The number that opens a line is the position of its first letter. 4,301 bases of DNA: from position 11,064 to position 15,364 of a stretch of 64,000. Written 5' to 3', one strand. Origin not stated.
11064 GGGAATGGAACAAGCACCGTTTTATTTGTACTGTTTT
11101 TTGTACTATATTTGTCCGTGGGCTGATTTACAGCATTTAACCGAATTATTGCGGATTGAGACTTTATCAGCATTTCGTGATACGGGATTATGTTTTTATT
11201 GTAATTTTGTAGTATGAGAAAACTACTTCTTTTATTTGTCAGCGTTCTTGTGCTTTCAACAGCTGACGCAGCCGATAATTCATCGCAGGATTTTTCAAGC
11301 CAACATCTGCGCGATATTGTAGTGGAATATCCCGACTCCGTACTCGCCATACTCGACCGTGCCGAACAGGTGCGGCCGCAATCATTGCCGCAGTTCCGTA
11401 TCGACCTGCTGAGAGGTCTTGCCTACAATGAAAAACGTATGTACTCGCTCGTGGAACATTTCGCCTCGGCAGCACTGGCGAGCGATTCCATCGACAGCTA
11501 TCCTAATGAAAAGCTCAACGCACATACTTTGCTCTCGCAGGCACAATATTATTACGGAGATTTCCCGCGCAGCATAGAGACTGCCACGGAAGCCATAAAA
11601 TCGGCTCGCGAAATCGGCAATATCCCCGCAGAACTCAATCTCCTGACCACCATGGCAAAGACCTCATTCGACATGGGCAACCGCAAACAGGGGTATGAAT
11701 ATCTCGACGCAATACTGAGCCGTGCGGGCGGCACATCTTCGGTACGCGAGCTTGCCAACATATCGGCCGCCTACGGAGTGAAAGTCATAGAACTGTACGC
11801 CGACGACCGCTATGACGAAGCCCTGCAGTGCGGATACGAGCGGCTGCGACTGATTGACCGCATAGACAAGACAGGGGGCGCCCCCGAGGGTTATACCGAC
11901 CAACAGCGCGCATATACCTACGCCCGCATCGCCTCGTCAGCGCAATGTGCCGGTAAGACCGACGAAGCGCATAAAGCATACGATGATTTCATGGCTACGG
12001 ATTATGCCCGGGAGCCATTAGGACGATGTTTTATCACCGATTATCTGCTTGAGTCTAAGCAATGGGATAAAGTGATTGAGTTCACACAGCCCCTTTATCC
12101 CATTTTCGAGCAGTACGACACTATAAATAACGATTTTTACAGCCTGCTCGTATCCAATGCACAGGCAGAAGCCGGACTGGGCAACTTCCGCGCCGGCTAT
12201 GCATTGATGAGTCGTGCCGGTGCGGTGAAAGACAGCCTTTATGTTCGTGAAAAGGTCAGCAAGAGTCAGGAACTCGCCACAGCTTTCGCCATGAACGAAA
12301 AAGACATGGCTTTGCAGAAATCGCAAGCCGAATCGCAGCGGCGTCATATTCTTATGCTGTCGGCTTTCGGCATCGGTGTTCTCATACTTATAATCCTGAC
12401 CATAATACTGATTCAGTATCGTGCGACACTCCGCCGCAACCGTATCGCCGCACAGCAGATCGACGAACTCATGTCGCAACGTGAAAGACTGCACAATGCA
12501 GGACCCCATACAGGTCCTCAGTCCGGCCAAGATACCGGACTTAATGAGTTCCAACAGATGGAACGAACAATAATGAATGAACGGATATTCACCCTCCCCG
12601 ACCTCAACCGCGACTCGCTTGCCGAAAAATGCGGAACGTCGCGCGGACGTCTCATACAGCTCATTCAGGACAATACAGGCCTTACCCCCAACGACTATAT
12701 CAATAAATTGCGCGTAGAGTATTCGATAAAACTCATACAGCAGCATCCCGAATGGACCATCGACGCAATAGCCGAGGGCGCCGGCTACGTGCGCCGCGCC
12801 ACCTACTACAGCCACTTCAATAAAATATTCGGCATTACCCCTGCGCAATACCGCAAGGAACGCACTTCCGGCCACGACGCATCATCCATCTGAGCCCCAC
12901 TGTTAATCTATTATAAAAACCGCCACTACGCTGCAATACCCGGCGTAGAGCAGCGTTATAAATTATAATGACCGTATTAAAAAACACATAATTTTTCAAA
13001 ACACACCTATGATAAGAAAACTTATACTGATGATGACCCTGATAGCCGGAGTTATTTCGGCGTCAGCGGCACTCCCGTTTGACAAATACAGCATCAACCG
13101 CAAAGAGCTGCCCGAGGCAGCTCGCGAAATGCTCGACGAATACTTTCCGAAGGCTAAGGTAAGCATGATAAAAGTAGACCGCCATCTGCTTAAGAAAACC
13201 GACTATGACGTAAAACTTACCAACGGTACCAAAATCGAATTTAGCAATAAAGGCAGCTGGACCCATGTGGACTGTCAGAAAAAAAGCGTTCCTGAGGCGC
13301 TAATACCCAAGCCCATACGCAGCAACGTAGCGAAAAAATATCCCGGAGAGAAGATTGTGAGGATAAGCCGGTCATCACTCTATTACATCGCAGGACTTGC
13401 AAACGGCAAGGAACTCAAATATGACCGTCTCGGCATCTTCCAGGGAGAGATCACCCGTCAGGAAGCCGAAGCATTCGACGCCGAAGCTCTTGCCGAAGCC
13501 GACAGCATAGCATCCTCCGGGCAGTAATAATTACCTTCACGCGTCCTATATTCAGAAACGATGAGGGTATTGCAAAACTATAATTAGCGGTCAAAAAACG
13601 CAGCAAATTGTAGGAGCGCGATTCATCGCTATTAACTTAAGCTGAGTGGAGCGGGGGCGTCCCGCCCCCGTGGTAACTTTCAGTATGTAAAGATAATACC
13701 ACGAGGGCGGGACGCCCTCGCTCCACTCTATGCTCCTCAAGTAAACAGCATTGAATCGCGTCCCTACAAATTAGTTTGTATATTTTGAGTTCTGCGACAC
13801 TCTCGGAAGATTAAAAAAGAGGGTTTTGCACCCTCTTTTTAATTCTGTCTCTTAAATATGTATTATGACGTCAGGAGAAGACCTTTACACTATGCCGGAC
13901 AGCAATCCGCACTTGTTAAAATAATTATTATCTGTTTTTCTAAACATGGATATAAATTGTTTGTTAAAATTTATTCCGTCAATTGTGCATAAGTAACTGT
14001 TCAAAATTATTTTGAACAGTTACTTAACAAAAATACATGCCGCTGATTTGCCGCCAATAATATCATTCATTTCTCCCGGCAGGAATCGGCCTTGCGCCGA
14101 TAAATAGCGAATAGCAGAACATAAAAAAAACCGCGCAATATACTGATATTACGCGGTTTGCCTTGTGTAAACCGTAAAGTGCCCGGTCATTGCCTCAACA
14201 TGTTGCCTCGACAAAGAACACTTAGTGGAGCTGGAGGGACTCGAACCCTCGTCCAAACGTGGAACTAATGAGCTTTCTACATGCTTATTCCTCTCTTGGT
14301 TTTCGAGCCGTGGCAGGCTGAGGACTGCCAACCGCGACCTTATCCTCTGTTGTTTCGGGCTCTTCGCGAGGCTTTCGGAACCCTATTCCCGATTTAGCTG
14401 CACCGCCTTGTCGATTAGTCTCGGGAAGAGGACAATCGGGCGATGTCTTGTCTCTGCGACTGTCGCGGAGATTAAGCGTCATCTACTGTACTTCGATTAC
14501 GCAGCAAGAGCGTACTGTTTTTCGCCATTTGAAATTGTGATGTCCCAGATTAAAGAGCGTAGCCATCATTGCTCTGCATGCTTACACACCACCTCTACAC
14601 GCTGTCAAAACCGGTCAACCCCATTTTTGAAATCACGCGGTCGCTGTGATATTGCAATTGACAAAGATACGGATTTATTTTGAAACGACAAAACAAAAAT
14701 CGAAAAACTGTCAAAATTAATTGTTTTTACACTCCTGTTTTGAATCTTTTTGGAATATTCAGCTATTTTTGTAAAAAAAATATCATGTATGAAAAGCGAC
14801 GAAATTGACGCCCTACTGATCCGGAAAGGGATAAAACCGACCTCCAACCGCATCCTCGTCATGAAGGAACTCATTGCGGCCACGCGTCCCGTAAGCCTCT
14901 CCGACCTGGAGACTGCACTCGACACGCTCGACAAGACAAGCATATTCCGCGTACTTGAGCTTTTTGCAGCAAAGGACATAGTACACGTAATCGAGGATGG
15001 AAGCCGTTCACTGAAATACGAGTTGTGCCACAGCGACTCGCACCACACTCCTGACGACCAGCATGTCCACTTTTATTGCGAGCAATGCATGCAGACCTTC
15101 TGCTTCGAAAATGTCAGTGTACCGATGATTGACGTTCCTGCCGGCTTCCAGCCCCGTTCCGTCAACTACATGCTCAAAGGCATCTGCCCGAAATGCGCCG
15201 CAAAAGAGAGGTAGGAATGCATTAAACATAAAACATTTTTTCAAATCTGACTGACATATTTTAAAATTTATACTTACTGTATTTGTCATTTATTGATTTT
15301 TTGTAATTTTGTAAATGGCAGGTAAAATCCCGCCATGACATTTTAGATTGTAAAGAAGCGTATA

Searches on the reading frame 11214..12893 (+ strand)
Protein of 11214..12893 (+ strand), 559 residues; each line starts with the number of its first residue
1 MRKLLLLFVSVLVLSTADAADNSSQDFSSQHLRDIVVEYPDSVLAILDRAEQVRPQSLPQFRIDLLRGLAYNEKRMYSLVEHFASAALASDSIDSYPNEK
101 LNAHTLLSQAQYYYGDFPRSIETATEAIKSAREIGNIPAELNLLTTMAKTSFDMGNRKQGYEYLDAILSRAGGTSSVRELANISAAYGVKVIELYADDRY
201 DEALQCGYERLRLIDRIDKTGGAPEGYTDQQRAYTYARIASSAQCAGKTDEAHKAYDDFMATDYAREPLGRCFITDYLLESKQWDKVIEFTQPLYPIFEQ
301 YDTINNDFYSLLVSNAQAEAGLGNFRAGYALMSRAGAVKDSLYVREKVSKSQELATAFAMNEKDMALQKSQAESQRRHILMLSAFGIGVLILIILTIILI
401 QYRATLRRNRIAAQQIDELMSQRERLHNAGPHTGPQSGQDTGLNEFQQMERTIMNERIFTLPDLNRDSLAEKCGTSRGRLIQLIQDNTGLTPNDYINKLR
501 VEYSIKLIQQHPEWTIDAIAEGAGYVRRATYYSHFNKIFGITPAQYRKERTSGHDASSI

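Call 61: search_protein_families(library=pfam, proteins=[window:11214-12893:+], max_evalue=0.001)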
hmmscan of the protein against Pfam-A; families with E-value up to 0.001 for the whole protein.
window:11214-12893:+ (559 aa): 2 families
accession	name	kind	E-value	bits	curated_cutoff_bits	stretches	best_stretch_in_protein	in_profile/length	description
PF12833.13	HTH_18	-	4.2e-15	56.2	33.6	1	469-548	1-79/80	Helix-turn-helix domain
PF00165.29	HTH_AraC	-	5.9e-10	39.5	26.6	1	511-548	7-42/42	Bacterial regulatory helix-turn-helix proteins, AraC family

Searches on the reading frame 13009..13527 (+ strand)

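Call 61: search_protein_families(library=pfam, proteins=[window:13009-13527:+], max_evalue=0.001)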
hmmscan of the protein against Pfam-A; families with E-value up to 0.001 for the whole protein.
window:13009-13527:+ (172 aa): 1 family
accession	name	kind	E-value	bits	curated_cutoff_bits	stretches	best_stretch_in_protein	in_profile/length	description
PF11396.14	PepSY_like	-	4.5e-23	81.8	28.3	1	65-144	2-81/83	Putative beta-lactamase-inhibitor-like, PepSY-like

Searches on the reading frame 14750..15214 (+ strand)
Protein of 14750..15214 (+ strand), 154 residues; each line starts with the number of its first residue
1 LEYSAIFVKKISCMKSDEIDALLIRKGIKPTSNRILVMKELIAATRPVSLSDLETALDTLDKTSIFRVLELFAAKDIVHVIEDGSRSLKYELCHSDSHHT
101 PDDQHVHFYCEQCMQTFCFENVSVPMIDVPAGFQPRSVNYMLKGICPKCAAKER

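Call 61: search_protein_families(library=pfam, proteins=[window:14750-15214:+], max_evalue=0.001)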
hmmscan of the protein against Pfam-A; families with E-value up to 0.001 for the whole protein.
window:14750-15214:+ (154 aa): 1 family
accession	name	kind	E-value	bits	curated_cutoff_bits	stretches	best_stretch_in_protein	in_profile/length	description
PF01475.25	FUR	-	5.1e-06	27.1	23.1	1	27-123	3-97/121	Ferric uptake regulator family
